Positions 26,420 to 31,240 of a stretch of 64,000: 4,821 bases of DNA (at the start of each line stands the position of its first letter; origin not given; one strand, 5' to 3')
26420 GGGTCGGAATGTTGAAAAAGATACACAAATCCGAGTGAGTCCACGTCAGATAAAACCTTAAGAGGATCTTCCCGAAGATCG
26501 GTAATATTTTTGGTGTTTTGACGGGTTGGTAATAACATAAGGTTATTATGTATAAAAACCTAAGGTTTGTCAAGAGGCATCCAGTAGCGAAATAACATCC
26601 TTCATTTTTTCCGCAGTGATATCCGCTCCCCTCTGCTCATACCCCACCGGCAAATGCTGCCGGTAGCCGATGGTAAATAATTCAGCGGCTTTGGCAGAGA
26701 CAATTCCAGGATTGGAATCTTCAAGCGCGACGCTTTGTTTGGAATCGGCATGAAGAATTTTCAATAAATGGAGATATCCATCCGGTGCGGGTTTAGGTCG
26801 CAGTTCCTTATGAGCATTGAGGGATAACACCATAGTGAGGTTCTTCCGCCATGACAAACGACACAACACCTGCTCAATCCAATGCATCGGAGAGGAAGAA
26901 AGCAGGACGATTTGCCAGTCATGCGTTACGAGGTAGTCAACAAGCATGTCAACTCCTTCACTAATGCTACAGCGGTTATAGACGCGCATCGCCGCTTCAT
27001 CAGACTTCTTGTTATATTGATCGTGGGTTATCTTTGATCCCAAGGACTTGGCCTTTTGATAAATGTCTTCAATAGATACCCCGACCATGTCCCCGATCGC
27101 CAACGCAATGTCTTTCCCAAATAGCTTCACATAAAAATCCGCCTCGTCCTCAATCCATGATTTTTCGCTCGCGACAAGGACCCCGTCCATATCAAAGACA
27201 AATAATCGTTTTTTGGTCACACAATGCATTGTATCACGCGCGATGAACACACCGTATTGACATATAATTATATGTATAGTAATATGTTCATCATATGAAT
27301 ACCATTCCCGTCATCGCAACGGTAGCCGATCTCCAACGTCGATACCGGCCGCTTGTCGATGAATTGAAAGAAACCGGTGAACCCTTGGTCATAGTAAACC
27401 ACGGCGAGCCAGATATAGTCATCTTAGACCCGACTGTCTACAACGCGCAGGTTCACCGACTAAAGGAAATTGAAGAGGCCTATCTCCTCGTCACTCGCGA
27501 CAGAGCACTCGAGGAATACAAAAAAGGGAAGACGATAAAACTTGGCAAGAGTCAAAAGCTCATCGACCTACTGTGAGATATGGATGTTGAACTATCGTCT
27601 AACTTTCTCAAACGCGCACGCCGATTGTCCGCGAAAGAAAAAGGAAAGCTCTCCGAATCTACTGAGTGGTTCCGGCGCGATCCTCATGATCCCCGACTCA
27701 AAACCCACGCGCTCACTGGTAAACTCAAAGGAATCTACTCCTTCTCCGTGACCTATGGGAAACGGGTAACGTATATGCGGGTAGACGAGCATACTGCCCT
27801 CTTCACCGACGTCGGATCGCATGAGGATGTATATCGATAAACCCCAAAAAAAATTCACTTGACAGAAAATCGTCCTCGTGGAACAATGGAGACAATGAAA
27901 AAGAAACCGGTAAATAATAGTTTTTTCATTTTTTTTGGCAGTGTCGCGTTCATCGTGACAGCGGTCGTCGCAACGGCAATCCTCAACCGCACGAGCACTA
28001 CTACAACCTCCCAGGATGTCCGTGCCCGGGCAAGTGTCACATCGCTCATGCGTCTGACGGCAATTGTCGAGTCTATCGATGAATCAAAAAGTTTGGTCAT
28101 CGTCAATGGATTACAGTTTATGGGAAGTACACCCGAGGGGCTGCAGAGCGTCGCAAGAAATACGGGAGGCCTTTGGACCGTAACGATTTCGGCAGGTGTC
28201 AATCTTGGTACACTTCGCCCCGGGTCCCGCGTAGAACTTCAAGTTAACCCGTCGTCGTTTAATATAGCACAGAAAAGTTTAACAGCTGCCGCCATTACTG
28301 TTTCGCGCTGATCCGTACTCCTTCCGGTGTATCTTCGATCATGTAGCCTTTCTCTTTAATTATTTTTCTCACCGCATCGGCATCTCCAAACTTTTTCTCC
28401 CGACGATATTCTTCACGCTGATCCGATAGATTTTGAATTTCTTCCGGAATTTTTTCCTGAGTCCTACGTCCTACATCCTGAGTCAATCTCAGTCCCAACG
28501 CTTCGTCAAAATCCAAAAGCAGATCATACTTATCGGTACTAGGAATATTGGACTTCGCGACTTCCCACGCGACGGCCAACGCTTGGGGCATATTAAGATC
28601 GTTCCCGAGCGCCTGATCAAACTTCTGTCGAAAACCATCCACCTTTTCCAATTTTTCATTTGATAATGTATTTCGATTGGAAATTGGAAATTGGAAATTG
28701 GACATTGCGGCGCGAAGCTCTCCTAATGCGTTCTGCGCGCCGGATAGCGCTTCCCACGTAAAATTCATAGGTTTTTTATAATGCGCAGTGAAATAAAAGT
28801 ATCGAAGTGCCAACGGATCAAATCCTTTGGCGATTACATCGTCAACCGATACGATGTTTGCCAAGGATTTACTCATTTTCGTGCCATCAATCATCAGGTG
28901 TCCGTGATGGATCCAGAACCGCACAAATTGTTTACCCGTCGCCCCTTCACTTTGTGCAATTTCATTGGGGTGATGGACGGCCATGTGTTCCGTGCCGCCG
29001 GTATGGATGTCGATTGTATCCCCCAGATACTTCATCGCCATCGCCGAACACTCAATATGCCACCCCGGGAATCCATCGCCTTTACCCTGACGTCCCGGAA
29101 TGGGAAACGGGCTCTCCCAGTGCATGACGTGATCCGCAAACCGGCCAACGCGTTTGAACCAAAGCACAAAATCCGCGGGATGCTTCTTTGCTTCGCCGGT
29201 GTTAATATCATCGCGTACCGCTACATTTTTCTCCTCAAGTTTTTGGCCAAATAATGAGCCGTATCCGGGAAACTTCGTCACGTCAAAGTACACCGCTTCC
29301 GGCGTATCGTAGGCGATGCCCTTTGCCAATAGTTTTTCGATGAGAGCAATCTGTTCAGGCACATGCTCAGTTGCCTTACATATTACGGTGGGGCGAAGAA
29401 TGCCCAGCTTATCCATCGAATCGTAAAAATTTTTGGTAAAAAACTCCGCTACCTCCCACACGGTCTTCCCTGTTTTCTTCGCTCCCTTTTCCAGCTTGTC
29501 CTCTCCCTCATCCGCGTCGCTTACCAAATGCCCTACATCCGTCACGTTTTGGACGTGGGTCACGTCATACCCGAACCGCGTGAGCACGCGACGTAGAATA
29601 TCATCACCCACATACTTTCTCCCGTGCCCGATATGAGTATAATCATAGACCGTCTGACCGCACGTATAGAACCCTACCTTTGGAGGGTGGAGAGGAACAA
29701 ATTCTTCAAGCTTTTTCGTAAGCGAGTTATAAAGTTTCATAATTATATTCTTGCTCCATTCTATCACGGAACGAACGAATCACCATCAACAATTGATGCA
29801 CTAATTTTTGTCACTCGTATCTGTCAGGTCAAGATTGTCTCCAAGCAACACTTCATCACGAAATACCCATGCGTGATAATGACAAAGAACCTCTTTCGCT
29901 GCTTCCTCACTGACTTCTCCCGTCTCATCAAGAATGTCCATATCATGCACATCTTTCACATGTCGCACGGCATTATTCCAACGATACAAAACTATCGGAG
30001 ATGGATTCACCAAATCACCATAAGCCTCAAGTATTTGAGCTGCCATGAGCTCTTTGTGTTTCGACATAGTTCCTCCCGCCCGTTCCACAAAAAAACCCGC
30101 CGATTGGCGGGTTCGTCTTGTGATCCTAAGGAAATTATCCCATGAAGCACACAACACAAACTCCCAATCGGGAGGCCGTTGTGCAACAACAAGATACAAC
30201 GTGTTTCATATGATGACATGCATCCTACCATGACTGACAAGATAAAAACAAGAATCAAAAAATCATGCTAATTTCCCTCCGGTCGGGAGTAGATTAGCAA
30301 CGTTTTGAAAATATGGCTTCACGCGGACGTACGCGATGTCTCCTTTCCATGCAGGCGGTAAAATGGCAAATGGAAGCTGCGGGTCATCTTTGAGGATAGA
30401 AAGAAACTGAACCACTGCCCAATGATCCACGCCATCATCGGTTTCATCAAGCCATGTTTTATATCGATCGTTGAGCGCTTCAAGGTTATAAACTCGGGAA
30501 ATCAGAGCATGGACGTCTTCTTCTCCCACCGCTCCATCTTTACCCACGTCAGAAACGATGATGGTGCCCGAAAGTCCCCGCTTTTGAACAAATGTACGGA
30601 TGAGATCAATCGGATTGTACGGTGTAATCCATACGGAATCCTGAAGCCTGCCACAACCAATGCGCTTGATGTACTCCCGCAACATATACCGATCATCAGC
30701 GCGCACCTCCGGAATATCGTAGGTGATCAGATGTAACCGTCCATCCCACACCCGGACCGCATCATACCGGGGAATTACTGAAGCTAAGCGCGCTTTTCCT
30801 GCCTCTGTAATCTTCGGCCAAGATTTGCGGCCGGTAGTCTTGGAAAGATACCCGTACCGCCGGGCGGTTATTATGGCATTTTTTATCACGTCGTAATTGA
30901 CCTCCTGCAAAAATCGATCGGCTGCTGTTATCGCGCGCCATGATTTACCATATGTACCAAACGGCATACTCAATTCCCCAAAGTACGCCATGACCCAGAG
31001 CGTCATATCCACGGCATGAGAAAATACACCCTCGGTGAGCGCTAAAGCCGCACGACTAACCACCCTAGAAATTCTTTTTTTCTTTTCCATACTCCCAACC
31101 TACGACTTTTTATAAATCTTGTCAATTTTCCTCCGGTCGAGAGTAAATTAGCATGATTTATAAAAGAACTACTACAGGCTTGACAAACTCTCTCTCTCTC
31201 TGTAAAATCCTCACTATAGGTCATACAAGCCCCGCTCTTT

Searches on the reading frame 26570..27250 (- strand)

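Call 72: search_protein_families(library=pfam, proteins=[window:26570-27250:-], max_evalue=0.001)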
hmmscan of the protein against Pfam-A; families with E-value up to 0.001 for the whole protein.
window:26570-27250:- (226 aa): 2 families
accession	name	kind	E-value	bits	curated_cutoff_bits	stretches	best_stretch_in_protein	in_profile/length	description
PF13419.12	HAD_2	-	1.5e-15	58.2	23.8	1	18-195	2-177/178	Haloacid dehalogenase-like hydrolase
PF00702.32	Hydrolase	-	2e-10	41.8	26.4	1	15-189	2-190/191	haloacid dehalogenase-like hydrolase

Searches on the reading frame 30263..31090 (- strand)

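Call 72: search_protein_families(library=pfam, proteins=[window:30263-31090:-], max_evalue=0.001)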
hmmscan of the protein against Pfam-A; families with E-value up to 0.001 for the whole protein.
window:30263-31090:- (275 aa): 2 families
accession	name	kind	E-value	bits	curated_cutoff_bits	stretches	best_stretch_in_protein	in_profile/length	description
PF20803.2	PaaX_M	-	5.2e-13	49.3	24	1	114-179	3-68/83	PaaX protein central Cas2-like domain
PF08223.16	PaaX_C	-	0.00042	21.1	22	0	226-255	43-72/91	PaaX-like protein C-terminal domain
